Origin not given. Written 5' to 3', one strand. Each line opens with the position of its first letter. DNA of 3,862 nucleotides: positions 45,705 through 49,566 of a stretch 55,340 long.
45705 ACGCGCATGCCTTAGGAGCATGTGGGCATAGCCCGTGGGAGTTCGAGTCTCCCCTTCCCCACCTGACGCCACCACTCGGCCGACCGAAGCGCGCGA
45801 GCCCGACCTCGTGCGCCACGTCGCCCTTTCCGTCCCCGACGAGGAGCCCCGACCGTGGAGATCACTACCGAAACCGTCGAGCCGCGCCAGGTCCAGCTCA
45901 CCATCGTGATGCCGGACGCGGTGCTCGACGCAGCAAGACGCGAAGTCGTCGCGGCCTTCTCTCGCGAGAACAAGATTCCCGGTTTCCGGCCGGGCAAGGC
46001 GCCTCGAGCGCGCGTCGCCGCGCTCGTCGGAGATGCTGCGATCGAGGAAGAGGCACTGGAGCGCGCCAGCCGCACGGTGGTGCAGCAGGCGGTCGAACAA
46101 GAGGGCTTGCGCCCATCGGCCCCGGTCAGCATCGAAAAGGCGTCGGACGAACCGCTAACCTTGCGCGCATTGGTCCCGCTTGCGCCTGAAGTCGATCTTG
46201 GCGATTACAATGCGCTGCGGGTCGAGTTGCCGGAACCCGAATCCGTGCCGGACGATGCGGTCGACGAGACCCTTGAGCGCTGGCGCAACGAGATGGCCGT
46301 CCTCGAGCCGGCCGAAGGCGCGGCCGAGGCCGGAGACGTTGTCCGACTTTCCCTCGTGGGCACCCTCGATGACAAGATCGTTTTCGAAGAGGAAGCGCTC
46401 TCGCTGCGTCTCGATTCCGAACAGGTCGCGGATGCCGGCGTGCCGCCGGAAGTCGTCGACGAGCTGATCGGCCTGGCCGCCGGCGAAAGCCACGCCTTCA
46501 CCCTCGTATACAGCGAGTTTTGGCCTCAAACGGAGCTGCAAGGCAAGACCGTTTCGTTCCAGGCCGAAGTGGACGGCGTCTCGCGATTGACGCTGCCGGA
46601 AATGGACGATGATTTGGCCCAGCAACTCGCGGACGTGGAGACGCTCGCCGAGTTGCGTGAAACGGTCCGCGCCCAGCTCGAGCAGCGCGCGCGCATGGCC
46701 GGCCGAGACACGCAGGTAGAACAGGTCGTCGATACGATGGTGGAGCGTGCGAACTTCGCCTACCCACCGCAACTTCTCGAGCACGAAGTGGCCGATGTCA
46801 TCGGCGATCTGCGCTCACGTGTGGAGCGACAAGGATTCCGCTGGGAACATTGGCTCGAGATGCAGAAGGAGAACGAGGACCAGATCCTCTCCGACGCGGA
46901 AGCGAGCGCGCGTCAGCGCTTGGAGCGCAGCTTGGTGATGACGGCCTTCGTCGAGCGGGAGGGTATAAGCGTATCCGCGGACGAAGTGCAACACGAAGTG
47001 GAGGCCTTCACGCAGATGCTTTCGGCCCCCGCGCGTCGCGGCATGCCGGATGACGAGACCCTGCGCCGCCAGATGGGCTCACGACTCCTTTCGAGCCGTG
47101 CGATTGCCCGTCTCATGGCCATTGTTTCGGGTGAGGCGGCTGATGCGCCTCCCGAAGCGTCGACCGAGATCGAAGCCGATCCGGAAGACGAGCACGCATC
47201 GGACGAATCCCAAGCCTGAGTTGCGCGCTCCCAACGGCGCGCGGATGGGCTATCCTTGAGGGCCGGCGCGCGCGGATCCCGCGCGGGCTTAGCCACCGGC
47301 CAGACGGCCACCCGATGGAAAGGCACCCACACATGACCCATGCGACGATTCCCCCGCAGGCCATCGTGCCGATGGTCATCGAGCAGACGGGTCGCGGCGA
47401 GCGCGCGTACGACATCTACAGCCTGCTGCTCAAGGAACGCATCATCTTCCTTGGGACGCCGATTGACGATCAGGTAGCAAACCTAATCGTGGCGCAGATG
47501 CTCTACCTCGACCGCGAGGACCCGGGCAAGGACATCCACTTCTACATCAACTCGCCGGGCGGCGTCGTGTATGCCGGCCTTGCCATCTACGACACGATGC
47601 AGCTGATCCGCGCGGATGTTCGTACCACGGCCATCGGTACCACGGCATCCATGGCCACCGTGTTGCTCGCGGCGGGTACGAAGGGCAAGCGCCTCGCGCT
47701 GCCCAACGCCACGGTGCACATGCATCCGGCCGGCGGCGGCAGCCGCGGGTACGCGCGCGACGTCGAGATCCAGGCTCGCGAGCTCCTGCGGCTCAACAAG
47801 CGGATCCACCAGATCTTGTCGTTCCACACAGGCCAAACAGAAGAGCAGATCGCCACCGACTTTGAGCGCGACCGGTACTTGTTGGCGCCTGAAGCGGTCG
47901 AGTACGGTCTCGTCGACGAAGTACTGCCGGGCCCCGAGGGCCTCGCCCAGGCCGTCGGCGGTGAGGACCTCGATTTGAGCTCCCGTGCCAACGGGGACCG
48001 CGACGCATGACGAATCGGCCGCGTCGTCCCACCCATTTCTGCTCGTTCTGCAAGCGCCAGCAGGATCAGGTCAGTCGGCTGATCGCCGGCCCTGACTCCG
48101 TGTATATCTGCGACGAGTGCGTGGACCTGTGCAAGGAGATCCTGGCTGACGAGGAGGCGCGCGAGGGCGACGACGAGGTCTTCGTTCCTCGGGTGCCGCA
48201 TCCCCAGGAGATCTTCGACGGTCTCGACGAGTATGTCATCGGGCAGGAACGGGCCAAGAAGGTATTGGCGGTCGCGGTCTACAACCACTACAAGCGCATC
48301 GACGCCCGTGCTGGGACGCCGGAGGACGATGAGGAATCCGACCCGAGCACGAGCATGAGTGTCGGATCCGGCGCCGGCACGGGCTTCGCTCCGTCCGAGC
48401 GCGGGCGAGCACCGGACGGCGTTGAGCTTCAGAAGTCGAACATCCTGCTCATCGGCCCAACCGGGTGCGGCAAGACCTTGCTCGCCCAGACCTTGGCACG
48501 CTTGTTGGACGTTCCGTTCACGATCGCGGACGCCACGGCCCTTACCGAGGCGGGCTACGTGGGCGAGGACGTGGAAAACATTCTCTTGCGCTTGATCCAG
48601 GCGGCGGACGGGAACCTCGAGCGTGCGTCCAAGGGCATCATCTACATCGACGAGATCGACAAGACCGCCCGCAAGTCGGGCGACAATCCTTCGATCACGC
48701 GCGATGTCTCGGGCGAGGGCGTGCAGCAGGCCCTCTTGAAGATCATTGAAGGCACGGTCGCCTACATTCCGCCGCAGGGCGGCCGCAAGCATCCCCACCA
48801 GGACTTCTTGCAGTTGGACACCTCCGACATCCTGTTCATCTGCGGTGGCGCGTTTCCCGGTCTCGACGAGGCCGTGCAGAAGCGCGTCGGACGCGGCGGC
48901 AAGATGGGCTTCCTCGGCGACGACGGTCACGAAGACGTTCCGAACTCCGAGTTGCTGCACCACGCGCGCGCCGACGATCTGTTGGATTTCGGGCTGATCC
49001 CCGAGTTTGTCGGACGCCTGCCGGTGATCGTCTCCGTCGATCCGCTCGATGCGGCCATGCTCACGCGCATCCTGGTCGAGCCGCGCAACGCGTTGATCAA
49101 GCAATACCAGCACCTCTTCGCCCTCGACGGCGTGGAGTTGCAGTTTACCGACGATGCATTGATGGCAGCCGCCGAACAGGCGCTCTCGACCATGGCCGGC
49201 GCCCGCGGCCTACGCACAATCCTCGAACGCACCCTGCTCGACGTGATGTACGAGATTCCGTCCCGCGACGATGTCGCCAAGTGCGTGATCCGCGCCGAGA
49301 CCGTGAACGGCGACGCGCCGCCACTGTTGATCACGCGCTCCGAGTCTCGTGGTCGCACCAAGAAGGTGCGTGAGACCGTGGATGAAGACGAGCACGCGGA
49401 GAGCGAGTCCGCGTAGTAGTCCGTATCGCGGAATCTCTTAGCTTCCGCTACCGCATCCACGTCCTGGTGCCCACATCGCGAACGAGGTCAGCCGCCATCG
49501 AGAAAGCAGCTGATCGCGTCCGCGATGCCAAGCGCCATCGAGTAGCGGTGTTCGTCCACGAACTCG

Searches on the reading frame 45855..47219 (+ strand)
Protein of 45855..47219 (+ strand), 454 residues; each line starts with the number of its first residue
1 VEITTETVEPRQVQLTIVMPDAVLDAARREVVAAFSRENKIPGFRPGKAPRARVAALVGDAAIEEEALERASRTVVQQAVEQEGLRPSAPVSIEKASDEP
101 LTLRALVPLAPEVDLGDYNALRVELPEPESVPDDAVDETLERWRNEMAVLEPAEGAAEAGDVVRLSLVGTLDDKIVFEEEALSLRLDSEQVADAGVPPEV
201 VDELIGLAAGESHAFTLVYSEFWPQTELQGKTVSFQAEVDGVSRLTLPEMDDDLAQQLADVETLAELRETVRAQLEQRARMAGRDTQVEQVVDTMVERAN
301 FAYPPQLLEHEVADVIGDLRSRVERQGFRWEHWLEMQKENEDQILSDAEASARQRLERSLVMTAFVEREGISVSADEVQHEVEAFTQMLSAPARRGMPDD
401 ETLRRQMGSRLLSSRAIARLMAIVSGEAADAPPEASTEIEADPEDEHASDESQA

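Call 23: search_protein_families(library=pfam, proteins=[window:45855-47219:+], max_evalue=0.001)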
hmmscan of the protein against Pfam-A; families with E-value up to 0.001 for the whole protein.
window:45855-47219:+ (454 aa): 2 families
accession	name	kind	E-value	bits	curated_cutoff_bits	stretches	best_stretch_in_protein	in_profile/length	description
PF05697.18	Trigger_N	-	8.4e-31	107.6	22.2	1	1-142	1-143/144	Bacterial trigger factor protein (TF)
PF05698.19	Trigger_C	-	1.3e-22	81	22.7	1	263-390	1-128/162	Bacterial trigger factor protein (TF) C-terminus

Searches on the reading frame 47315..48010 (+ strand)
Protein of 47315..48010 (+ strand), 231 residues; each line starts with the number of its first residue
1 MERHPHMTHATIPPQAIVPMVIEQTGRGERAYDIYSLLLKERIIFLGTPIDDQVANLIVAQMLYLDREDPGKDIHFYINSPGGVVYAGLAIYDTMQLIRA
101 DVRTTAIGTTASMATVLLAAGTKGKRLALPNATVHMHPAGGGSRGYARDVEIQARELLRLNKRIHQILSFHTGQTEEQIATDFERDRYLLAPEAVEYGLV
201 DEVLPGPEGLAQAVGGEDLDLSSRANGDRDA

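Call 23: search_protein_families(library=pfam, proteins=[window:47315-48010:+], max_evalue=0.001)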
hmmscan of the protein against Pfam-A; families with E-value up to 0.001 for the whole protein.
window:47315-48010:+ (231 aa): 1 family
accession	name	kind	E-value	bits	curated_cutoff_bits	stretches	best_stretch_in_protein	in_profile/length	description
PF00574.28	CLP_protease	-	1e-71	241.1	20.2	1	27-204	2-179/182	Clp protease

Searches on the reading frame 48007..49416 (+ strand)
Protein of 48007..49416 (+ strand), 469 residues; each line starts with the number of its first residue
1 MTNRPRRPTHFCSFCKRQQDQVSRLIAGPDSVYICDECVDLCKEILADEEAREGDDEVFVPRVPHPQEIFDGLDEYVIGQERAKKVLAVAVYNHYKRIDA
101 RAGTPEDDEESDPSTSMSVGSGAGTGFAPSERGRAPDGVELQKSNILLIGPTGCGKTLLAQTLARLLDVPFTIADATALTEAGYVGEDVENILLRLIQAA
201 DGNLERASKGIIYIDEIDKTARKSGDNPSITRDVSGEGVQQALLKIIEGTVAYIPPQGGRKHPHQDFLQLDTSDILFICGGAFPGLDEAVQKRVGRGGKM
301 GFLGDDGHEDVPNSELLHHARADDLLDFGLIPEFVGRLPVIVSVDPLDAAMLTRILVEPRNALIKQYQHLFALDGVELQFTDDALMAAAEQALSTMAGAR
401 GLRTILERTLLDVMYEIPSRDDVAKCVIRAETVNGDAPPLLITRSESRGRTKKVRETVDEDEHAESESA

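Call 23: search_protein_families(library=pfam, proteins=[window:48007-49416:+], max_evalue=0.001)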
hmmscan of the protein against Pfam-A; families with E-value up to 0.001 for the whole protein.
window:48007-49416:+ (469 aa): 10 families
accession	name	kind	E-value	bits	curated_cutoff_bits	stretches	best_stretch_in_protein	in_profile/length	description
PF07724.20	AAA_2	-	3.7e-31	108.8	27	1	142-341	2-166/166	AAA domain (Cdc48 subfamily)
PF06689.19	zf-C4_ClpX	-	1.3e-18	67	27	1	11-47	2-38/39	ClpX C4-type zinc finger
PF00004.35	AAA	-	1.4e-15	58.3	21.2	1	146-252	1-97/131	ATPase family associated with various cellular activities (AAA)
PF10431.15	ClpB_D2-small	-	8.7e-09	35.7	21.9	1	347-424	1-74/81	C-terminal, D2-small domain, of ClpB protein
PF07728.20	AAA_5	-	2.6e-07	31.2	22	1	145-221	1-79/139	AAA domain (dynein-related subfamily)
PF01078.27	Mg_chelatase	-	5.4e-06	26.4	20.3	0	144-168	23-47/207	Magnesium chelatase, subunit ChlI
PF13401.12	AAA_22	-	1.4e-05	25.8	27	1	142-218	4-94/130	AAA domain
PF00493.29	MCM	-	3.9e-05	23.3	23.3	1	142-223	56-136/224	MCM P-loop domain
PF00158.32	Sigma54_activat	-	0.00011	22.4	20.2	0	141-165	20-44/168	Sigma-54 interaction domain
PF05496.18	RuvB_N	-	0.00019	21.6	27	0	144-196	34-82/159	Holliday junction DNA helicase RuvB P-loop domain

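Call 76: find_homologous_proteins(query=window:48007-49416:+, max_evalue=1e-50)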
Query window:48007-49416:+ (469 aa): 8000 proteins with E <= 1e-50 among 8000 candidates; the best 120 are listed.
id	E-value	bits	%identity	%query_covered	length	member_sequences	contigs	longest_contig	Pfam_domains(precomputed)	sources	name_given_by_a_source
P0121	0.0e+0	1048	100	100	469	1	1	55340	PF07724.21,PF06689.20,PF00004.36,PF13401.13,PF07728.21,PF01078.28,PF10431.16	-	-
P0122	7.5e-239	811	81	100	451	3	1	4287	PF07724.21,PF06689.20,PF00004.36,PF13401.13,PF07728.21,PF01078.28,PF10431.16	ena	-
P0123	1.4e-237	807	81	100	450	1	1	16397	PF07724.21,PF06689.20,PF00004.36,PF13401.13,PF07728.21,PF01078.28,PF10431.16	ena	-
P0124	1.0e-210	719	74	96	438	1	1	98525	PF07724.21,PF06689.20,PF00493.30,PF00004.36,PF07728.21,PF01078.28,PF10431.16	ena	-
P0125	1.2e-210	718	-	-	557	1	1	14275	PF13173.13,PF00270.36,PF13671.13,PF00493.30,PF00004.36,PF13401.13,PF13238.13,PF07728.21,PF04851.22,PF13191.13,PF07724.21,PF05729.19,PF06689.20,PF10431.16,PF06068.20,PF05496.19,PF14532.13,PF02562.23,PF01695.24,PF00158.33,PF00005.34,PF12775.14,PF02367.24,PF01078.28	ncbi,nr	ncbi:MAG TPA: ATP-dependent Clp protease ATP-binding subunit ClpX [Candidatus Limnocylindrales bacte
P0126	3.3e-209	714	72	99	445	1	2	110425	PF07724.21,PF06689.20,PF00493.30,PF00004.36,PF07728.21,PF01078.28,PF10431.16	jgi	-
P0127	5.7e-209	713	73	100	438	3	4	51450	PF07724.21,PF06689.20,PF00493.30,PF00004.36,PF13401.13,PF07728.21,PF01078.28,PF10431.16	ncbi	-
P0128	8.4e-208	709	75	95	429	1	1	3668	PF07724.21,PF06689.20,PF00493.30,PF00004.36,PF07728.21,PF01078.28,PF10431.16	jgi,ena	-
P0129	2.8e-206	704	75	95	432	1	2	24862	PF07724.21,PF06689.20,PF00493.30,PF00004.36,PF13401.13,PF07728.21,PF01078.28,PF10431.16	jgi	jgi:ATP-dependent Clp protease ATP-binding subunit ClpX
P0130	6.6e-205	699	74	94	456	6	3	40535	PF00158.33,PF07724.21,PF06689.20,PF00493.30,PF00004.36,PF13401.13,PF07728.21,PF01078.28,PF10431.16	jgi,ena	-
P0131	5.0e-203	693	71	98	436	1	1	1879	PF07724.21,PF06689.20,PF00493.30,PF00004.36,PF07728.21,PF01078.28,PF10431.16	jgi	jgi:ATP-dependent Clp protease ATP-binding subunit ClpX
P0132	8.8e-203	692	72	94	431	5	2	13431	PF07724.21,PF06689.20,PF00493.30,PF00004.36,PF13401.13,PF07728.21,PF01078.28,PF10431.16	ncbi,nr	ncbi:ATP-dependent Clp protease ATP-binding subunit ClpX [bacterium]|nr:ATP-dependent Clp protease A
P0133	1.1e-202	692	72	94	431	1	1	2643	PF07724.21,PF06689.20,PF00493.30,PF00004.36,PF13401.13,PF05496.19,PF07728.21,PF01078.28,PF10431.16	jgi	jgi:ATP-dependent Clp protease ATP-binding subunit ClpX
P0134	9.1e-202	689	73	93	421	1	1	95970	PF07724.21,PF06689.20,PF00493.30,PF00004.36,PF13401.13,PF05496.19,PF07728.21,PF01078.28,PF10431.16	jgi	-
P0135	6.7e-201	686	72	94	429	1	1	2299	PF07724.21,PF06689.20,PF00493.30,PF00004.36,PF13401.13,PF05496.19,PF07728.21,PF01078.28,PF10431.16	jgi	jgi:ATP-dependent Clp protease ATP-binding subunit ClpX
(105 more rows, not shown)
